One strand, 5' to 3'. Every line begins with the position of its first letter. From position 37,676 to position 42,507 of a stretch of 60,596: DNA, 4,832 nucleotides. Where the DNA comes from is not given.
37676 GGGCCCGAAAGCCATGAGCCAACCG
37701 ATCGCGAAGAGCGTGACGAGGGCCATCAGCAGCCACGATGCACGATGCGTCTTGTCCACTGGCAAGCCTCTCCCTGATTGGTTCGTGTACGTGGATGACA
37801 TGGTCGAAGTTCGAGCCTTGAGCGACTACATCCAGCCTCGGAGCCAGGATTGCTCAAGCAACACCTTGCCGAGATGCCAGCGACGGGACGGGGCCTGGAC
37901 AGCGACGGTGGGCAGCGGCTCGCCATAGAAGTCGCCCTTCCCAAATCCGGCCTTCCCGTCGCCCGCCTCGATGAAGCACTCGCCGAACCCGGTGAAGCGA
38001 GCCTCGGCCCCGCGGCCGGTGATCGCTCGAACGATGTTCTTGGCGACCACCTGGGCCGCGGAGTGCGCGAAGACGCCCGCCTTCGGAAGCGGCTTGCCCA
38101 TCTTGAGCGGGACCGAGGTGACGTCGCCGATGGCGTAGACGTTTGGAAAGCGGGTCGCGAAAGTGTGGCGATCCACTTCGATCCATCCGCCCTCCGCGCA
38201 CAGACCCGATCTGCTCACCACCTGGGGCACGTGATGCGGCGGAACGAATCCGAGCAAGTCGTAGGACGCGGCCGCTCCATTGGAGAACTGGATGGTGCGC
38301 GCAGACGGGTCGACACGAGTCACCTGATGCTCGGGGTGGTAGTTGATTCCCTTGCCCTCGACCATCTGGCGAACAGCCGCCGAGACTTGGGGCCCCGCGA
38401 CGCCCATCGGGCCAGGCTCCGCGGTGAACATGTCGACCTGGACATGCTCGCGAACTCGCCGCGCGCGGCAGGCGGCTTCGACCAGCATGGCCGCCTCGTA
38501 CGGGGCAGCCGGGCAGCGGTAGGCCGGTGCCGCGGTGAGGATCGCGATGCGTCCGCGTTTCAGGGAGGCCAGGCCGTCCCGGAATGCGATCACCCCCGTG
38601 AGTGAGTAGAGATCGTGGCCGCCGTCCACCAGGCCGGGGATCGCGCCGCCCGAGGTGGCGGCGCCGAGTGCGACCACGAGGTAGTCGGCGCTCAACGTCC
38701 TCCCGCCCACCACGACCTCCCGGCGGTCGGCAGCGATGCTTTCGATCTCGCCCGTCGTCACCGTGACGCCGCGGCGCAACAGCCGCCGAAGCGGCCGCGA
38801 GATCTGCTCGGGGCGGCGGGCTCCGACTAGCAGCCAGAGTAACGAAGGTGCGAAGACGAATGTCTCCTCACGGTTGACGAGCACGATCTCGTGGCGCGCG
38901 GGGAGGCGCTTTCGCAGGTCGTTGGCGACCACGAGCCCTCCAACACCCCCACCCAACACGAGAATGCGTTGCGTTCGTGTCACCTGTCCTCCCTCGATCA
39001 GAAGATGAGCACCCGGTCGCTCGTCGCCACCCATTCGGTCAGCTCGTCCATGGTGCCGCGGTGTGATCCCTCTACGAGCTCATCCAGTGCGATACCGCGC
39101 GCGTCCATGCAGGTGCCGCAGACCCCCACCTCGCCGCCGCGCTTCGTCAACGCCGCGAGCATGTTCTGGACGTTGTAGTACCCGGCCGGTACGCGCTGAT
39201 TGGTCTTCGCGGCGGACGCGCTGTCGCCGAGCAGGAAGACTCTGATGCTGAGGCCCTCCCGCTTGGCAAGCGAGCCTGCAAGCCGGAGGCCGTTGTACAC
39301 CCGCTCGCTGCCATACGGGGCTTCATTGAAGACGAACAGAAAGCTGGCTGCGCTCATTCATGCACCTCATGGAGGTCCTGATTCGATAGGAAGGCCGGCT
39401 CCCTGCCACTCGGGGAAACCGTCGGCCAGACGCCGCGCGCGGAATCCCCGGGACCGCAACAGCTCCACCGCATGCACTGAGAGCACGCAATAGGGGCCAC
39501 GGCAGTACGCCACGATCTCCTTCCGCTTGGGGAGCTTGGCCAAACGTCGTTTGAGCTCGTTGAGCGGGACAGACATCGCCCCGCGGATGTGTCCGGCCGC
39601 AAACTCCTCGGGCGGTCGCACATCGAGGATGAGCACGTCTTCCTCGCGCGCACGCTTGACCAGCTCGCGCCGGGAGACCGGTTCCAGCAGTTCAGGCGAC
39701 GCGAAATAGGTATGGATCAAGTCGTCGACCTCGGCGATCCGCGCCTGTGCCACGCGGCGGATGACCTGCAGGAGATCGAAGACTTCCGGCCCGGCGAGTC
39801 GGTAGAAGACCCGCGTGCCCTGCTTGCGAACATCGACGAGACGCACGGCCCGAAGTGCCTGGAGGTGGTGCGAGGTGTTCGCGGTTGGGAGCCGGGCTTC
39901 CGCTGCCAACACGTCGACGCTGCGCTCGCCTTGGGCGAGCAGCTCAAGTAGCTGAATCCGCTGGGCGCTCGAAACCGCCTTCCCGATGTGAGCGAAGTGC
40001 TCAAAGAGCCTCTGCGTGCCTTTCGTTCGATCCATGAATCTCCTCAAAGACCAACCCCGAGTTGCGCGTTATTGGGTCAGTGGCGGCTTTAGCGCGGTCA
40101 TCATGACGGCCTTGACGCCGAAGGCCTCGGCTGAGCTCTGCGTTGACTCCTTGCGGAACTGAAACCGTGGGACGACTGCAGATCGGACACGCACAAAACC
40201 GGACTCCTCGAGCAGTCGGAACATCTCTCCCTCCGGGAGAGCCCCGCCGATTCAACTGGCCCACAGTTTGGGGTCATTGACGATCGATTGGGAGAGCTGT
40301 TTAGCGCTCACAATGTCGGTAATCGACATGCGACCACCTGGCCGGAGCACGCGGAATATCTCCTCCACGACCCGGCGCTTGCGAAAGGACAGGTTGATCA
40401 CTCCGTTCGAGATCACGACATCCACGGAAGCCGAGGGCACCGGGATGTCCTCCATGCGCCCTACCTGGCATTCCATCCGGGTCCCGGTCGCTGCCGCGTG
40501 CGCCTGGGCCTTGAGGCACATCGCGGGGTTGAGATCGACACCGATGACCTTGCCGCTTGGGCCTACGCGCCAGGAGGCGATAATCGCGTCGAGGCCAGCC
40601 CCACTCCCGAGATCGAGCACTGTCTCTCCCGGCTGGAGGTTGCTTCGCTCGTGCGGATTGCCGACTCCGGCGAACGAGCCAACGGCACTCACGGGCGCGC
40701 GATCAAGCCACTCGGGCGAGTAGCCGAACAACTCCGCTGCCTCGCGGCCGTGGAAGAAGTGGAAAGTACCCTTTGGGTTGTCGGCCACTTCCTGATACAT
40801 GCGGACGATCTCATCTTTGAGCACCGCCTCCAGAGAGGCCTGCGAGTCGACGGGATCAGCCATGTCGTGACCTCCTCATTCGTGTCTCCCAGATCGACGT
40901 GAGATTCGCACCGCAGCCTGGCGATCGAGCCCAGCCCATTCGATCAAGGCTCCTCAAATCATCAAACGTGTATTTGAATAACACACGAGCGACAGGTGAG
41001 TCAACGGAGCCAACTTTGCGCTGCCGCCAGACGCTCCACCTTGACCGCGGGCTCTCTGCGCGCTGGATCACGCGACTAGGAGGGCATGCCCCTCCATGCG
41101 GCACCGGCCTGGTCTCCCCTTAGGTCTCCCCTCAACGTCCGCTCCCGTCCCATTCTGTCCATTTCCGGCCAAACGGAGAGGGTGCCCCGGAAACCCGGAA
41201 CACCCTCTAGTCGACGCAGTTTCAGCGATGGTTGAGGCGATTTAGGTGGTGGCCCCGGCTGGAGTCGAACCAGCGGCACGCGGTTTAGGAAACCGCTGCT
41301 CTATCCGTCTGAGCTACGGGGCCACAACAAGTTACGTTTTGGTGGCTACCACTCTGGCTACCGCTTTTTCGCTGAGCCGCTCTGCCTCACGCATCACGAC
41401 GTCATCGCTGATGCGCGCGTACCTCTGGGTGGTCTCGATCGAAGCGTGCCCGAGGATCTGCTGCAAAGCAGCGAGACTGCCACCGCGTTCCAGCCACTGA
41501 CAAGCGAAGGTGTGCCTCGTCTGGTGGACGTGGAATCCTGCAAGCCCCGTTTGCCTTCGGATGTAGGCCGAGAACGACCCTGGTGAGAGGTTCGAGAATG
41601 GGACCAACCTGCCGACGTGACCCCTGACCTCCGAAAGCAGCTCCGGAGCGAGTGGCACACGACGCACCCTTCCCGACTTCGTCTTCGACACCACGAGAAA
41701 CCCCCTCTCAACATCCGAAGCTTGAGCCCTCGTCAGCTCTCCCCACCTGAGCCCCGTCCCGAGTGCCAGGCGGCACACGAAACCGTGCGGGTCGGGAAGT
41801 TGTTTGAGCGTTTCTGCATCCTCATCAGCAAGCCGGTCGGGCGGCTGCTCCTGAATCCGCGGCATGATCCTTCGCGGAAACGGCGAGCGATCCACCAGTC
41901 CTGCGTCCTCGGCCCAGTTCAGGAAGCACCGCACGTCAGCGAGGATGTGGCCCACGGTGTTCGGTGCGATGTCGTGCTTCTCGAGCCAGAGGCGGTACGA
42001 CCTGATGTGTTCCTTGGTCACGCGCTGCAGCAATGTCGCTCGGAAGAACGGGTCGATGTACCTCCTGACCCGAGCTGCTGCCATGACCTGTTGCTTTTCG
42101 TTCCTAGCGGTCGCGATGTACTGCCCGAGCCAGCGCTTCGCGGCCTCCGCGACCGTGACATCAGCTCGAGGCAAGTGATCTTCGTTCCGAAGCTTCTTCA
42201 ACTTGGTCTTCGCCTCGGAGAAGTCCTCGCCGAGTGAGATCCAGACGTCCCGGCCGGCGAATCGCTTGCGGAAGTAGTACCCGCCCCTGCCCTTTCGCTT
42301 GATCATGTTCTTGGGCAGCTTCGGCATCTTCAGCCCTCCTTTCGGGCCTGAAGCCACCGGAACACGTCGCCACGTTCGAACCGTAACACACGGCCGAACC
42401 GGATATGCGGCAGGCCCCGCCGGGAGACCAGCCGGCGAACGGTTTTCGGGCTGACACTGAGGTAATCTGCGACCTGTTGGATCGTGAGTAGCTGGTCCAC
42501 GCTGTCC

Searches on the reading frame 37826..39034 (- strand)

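Call 54: search_protein_families(library=pfam, proteins=[window:37826-39034:-], max_evalue=0.001)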
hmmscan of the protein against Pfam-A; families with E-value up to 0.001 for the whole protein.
window:37826-39034:- (402 aa): 4 families
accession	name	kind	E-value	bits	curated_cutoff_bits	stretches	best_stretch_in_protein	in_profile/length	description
PF07992.20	Pyr_redox_2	-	1.5e-25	90.7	26.1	2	23-146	2-131/291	Pyridine nucleotide-disulphide oxidoreductase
PF21706.3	FCSD_central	-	4.1e-07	30.5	27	1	151-265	4-116/116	Sulfide dehydrogenase [flavocytochrome c] flavoprotein chain, central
PF00070.33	Pyr_redox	-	2.5e-05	25.1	22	0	186-249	13-78/82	Pyridine nucleotide-disulphide oxidoreductase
PF01266.30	DAO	-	0.00049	20.2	27.9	0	83-131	157-208/353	FAD dependent oxidoreductase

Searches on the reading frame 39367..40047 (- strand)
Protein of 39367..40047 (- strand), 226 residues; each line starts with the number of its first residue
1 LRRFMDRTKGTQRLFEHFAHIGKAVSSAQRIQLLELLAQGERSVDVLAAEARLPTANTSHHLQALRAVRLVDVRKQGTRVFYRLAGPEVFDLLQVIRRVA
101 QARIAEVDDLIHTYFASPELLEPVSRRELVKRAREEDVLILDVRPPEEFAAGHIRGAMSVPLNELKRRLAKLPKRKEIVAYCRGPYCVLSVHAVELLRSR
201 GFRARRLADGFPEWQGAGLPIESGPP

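Call 54: search_protein_families(library=pfam, proteins=[window:39367-40047:-], max_evalue=0.001)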
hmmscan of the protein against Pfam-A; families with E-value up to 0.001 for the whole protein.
window:39367-40047:- (226 aa): 3 families
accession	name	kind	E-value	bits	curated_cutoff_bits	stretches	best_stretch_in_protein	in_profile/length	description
PF00581.25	Rhodanese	-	4e-18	66.2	22.2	1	127-216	3-101/102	Rhodanese-like domain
PF01022.26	HTH_5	-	1.4e-08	34.9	22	1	29-72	3-46/47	Bacterial regulatory protein, arsR family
PF12840.13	HTH_20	-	7.9e-07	29.4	27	1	30-74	6-51/51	Helix-turn-helix domain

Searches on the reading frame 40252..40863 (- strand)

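Call 54: search_protein_families(library=pfam, proteins=[window:40252-40863:-], max_evalue=0.001)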
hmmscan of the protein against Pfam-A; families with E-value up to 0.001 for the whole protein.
window:40252-40863:- (203 aa): 13 families
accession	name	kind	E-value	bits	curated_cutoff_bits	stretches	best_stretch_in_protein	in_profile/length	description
PF13847.12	Methyltransf_31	-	1.3e-25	90.2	27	1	78-200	3-128/145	Methyltransferase domain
PF13649.12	Methyltransf_25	-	3.7e-20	72.9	27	1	82-177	1-97/97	Methyltransferase domain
PF08241.18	Methyltransf_11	-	5e-19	69.2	21.2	1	83-180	1-94/95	Methyltransferase domain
PF01209.24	Ubie_methyltran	-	1.9e-13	50.8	20.1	1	73-184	42-154/233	ubiE/COQ5 methyltransferase family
PF08242.18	Methyltransf_12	-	3.5e-11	44.1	30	1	83-178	1-97/98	Methyltransferase domain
PF06325.19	PrmA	-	1.7e-08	34.7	22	1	76-189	159-266/296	Ribosomal protein L11 methyltransferase (PrmA)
PF13489.12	Methyltransf_23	-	2.8e-08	34.1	27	1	76-184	20-119/164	Methyltransferase domain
PF01135.25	PCMT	-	2.6e-07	31.1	20.3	1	75-128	70-123/210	Protein-L-isoaspartate(D-aspartate) O-methyltransferase (PCMT)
PF20922.3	Anamorsin_N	-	5.1e-06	26.7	27.1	1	120-193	25-100/163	Anamorsin, N-terminal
PF01728.25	FtsJ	-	9.6e-06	26.1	24.1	1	72-162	14-107/181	FtsJ-like methyltransferase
PF02353.26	CMAS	-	1.7e-05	24.7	27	1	72-192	56-175/273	Mycolic acid cyclopropane synthetase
PF05148.21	Methyltransf_8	-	0.0006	20.2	27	0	133-187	109-162/219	Hypothetical methyltransferase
PF05175.20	MTS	-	0.00077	19.6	23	0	79-181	32-138/170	Methyltransferase small domain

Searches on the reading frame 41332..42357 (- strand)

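Call 54: search_protein_families(library=pfam, proteins=[window:41332-42357:-], max_evalue=0.001)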
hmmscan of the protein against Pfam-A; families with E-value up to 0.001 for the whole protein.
window:41332-42357:- (341 aa): 2 families
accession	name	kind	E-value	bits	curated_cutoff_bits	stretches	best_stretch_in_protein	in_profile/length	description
PF00589.27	Phage_integrase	-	5e-19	69.1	27.1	1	193-317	26-169/172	Phage integrase family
PF13102.12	Phage_int_SAM_5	-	6.9e-06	26.8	22.3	1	89-161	20-94/98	Phage integrase SAM-like domain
